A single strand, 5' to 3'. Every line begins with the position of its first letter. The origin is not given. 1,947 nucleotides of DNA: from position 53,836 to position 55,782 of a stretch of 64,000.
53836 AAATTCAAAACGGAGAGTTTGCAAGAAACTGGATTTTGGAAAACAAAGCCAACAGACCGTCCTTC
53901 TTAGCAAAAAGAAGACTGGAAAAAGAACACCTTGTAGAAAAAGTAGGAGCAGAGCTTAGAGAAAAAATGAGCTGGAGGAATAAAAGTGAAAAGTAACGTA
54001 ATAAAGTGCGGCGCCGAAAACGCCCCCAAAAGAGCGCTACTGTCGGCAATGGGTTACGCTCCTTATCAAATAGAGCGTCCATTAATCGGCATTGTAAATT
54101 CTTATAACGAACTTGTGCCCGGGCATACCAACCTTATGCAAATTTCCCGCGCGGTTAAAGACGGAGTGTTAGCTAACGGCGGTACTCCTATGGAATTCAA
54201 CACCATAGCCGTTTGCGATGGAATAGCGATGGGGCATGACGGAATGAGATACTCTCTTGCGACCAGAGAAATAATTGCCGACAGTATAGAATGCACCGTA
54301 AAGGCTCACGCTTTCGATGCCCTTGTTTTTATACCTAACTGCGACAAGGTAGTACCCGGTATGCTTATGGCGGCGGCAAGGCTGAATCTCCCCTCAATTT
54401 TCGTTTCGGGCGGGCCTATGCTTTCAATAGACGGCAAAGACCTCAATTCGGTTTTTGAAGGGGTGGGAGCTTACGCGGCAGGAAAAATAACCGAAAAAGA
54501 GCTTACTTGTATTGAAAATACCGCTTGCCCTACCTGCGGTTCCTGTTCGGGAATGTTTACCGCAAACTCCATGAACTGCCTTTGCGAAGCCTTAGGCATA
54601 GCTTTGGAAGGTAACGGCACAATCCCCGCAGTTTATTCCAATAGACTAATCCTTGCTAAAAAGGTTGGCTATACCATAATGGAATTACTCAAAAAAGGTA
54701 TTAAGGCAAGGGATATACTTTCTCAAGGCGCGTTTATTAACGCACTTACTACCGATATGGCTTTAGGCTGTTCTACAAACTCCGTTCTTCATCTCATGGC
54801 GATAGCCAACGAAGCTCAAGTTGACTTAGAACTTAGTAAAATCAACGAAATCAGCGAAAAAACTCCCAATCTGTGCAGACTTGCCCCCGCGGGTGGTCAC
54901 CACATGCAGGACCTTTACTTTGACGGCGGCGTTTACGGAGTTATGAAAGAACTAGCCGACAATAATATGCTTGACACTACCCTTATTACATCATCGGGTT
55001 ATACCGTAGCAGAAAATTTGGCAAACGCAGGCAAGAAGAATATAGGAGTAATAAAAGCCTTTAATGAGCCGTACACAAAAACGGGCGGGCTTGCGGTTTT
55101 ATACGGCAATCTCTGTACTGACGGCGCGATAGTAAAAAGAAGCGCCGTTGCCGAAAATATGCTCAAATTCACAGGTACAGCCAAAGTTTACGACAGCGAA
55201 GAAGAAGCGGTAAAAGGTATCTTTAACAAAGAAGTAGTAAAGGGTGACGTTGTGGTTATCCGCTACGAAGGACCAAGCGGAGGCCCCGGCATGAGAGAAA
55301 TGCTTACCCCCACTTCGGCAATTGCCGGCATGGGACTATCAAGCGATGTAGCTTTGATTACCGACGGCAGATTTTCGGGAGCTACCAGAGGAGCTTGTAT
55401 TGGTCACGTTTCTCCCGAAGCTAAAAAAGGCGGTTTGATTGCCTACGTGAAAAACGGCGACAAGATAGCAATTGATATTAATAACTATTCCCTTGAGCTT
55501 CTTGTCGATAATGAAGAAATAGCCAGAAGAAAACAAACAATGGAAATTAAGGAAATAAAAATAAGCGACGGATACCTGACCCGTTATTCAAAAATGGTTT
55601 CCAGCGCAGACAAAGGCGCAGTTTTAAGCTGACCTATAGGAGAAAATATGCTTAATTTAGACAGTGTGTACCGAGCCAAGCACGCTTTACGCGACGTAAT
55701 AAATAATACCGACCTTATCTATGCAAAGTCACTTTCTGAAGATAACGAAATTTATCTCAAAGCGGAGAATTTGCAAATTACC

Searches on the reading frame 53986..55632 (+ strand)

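Call 65: search_protein_families(library=pfam, proteins=[window:53986-55632:+], max_evalue=0.00001)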
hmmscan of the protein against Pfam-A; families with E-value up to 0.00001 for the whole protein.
window:53986-55632:+ (548 aa): 2 families
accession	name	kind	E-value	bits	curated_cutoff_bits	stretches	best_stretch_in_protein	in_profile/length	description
PF00920.27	ILVD_EDD_N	-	2.3e-131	438.1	27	1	31-344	1-316/316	Dihydroxy-acid/6-phosphogluconate dehydratase N-terminal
PF24877.1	ILV_EDD_C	-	1.2e-77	260.1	27.7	1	355-545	2-191/191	Dihydroxy-acid/6-phosphogluconate dehydratase C-terminal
